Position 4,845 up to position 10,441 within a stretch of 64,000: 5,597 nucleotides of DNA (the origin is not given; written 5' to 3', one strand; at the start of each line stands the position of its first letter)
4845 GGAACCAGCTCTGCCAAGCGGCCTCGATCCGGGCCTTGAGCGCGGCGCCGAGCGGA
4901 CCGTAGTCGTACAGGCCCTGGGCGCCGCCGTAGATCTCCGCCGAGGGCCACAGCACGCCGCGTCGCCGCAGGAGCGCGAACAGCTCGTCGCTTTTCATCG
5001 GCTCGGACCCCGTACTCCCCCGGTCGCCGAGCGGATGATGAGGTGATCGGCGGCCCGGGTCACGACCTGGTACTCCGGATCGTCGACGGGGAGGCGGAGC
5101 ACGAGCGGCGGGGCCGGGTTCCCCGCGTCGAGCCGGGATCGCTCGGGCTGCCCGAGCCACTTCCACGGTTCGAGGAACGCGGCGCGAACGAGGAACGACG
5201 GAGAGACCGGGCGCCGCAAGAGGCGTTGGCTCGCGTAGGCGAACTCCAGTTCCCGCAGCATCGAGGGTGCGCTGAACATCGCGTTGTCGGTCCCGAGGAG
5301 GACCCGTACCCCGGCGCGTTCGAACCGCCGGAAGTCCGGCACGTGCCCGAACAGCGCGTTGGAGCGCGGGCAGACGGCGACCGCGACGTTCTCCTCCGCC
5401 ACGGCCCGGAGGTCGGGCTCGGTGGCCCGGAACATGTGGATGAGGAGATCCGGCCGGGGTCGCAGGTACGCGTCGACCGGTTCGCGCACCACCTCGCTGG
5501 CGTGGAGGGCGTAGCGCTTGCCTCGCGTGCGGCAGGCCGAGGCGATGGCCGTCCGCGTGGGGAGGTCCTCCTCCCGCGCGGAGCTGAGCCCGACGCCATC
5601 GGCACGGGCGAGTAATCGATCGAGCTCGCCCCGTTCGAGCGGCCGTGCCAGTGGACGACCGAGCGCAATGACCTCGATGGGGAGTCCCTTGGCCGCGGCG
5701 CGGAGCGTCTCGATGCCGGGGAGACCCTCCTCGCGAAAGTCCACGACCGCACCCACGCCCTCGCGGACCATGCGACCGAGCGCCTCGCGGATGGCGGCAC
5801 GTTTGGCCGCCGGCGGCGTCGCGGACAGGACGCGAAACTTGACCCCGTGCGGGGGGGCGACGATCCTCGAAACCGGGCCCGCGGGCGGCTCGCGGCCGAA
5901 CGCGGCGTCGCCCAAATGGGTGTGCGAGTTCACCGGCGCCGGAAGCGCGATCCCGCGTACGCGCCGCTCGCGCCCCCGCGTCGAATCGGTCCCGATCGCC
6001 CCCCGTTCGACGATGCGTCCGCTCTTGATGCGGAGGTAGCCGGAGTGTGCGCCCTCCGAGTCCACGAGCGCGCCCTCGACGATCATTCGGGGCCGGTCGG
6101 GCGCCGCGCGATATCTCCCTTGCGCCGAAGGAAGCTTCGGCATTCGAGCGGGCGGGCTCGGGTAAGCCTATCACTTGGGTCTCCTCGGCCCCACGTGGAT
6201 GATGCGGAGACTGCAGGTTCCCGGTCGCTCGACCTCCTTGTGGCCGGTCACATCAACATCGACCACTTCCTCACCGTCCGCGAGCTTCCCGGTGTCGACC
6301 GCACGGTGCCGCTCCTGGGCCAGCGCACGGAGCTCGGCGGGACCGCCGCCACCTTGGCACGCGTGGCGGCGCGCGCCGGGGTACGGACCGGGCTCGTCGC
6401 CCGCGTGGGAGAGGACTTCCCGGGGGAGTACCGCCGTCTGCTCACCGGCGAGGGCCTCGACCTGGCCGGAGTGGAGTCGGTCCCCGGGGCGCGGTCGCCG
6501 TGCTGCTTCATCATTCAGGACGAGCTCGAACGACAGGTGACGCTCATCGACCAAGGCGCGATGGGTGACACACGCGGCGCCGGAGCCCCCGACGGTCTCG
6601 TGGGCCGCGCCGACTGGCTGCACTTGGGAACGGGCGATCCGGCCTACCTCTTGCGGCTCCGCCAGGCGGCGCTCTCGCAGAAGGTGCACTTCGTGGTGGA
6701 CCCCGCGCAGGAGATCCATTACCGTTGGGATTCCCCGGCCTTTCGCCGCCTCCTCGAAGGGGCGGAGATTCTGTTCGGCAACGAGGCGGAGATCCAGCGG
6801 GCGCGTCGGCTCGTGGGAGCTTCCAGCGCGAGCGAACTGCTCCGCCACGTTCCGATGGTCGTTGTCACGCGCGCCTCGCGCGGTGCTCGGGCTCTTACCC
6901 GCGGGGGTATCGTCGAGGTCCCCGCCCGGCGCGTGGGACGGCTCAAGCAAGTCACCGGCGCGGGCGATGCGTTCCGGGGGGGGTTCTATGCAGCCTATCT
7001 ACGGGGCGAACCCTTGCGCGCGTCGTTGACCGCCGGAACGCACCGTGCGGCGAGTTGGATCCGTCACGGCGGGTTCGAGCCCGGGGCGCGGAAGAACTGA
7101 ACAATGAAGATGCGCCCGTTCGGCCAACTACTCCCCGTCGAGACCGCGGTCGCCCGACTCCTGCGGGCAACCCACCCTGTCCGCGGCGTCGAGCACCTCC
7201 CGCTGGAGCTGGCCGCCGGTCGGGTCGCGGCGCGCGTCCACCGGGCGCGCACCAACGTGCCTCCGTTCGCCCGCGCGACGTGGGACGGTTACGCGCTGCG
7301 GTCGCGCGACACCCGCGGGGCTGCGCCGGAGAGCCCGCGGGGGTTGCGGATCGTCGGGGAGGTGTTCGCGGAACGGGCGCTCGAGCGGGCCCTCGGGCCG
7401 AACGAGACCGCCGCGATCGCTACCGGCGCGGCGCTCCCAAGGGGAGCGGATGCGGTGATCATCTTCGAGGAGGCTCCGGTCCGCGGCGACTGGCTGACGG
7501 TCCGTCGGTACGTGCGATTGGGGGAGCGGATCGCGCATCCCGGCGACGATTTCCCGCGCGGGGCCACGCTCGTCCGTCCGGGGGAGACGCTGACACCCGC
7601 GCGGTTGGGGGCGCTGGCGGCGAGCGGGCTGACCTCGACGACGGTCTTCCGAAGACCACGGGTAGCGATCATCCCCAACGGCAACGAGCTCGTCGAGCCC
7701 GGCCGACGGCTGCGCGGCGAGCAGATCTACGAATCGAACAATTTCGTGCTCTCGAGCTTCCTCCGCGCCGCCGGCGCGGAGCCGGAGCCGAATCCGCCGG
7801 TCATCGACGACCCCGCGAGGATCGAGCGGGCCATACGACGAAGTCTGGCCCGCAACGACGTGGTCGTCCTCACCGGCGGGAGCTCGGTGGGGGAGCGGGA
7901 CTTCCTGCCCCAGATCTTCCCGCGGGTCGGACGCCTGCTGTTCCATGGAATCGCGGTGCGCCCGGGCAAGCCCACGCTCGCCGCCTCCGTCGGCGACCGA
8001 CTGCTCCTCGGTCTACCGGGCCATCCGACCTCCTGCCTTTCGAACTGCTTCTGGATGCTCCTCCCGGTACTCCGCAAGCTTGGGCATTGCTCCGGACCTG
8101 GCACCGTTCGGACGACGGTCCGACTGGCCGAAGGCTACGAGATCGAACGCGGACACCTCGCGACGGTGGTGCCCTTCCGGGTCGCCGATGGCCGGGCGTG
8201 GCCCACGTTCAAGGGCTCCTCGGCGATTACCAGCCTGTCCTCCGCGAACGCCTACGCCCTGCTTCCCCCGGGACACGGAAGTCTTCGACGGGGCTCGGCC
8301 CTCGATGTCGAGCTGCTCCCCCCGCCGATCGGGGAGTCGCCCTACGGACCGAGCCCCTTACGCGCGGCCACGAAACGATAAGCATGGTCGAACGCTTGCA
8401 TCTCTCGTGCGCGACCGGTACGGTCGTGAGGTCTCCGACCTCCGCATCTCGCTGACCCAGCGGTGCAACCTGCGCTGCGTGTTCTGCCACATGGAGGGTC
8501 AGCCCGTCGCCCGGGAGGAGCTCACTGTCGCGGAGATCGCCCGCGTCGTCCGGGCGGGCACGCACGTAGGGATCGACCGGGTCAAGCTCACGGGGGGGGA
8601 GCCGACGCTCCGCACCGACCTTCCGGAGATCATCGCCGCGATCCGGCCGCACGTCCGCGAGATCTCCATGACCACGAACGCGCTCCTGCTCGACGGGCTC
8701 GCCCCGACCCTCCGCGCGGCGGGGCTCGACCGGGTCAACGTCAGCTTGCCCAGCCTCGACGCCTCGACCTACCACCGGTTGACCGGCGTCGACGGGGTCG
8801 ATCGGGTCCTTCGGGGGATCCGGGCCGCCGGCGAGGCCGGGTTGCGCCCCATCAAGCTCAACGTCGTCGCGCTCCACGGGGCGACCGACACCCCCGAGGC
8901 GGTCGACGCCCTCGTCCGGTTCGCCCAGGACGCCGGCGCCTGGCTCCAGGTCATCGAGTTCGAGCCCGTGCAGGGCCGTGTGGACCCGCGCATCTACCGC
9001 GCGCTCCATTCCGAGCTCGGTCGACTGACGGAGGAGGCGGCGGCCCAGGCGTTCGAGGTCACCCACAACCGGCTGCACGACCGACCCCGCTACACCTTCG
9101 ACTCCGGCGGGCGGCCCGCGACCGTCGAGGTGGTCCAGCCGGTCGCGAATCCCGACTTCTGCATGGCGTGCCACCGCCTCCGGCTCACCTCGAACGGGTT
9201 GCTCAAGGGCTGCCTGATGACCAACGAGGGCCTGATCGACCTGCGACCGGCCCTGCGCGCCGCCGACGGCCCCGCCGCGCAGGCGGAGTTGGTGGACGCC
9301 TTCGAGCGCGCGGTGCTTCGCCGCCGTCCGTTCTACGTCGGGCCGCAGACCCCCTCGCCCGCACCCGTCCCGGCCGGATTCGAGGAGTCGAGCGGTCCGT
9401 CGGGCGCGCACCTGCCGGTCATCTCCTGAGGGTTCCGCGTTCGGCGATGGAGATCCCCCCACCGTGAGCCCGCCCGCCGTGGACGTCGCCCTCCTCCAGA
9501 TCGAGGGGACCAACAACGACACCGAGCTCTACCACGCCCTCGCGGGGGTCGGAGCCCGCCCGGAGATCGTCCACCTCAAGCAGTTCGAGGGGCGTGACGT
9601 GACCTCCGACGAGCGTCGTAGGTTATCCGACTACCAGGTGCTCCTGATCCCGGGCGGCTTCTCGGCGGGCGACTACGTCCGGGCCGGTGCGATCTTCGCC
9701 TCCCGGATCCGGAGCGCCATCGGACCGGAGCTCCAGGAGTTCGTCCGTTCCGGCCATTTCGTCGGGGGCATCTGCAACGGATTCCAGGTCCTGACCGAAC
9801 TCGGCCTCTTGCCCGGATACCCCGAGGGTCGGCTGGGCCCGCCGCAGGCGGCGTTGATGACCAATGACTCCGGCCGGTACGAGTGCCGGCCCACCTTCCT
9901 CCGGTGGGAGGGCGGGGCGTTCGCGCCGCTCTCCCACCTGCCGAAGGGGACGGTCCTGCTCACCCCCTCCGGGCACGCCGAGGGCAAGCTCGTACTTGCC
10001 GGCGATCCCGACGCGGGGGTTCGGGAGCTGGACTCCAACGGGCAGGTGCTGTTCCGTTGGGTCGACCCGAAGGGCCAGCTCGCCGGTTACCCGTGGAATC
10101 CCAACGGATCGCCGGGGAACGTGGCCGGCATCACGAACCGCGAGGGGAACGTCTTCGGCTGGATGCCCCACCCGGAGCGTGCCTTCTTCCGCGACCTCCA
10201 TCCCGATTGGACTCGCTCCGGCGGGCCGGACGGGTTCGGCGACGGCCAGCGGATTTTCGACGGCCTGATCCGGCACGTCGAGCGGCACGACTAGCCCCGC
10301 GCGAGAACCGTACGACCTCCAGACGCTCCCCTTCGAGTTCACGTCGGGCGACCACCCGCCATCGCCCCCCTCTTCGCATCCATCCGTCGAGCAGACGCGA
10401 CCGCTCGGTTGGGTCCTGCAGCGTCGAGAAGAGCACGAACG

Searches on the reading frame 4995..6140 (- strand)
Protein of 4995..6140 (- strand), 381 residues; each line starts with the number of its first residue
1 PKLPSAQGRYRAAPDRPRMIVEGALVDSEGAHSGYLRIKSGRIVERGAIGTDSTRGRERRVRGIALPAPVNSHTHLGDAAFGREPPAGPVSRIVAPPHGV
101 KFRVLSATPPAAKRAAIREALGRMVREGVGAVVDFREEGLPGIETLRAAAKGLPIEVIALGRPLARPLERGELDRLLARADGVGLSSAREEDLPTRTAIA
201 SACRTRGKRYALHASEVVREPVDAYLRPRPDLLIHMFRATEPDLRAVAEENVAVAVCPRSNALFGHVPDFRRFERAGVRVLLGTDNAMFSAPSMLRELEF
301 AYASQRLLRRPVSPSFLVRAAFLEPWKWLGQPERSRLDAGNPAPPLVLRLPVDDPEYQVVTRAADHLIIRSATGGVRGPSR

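Call 84: search_protein_families(library=pfam, proteins=[window:4995-6140:-], max_evalue=0.01)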
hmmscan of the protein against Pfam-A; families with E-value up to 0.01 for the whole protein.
window:4995-6140:- (381 aa): 3 families
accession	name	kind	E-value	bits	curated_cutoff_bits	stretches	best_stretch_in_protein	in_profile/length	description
PF01979.26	Amidohydro_1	-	9.3e-16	58.4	25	2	64-186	1-91/345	Amidohydrolase family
PF07969.17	Amidohydro_3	-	0.00031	20.8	29.7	1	107-343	151-439/472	Amidohydrolase family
PF00962.28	A_deaminase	-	0.0085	15.6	27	0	244-301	229-291/330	Adenosine deaminase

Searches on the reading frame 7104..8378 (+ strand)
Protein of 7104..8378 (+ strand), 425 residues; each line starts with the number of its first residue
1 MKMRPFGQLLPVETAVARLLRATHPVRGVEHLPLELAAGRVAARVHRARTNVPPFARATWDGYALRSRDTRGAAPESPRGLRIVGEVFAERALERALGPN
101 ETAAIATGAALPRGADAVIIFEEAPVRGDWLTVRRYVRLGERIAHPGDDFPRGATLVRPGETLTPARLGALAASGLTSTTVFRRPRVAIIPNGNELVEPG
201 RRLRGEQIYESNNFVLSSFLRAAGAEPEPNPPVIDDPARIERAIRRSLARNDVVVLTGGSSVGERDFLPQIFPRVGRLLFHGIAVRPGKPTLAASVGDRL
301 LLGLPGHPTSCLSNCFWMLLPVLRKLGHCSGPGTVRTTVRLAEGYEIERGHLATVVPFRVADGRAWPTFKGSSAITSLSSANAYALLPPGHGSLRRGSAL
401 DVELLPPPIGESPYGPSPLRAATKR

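Call 14: search_protein_families(library=pfam, proteins=[window:7104-8378:+], max_evalue=0.01)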
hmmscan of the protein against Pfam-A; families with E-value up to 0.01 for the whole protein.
window:7104-8378:+ (425 aa): 3 families
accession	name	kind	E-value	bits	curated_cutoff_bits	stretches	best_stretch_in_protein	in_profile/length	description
PF03453.22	MoeA_N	-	2.2e-34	118.9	30.8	1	10-175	1-160/160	MoeA N-terminal region (domain I and II)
PF00994.29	MoCF_biosynth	-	8.5e-24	84.3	26.6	1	188-324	1-143/144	Probable molybdopterin binding domain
PF03454.20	MoeA_C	-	8.6e-08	32.7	22.1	1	353-405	15-72/72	MoeA C-terminal region (domain IV)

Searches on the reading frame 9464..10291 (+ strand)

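Call 14: search_protein_families(library=pfam, proteins=[window:9464-10291:+], max_evalue=0.01)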
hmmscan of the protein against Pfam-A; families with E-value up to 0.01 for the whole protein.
window:9464-10291:+ (276 aa): 3 families
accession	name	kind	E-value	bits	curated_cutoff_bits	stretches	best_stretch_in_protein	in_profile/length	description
PF13507.12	GATase_5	-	5e-53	180.3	27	1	7-269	3-257/260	CobB/CobQ-like glutamine amidotransferase domain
PF01965.30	DJ-1_PfpI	-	0.00012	22.4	26.6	1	45-118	47-115/165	DJ-1/PfpI family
PF07685.20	GATase_3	-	0.002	18.2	27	1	50-112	33-90/196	CobB/CobQ-like glutamine amidotransferase domain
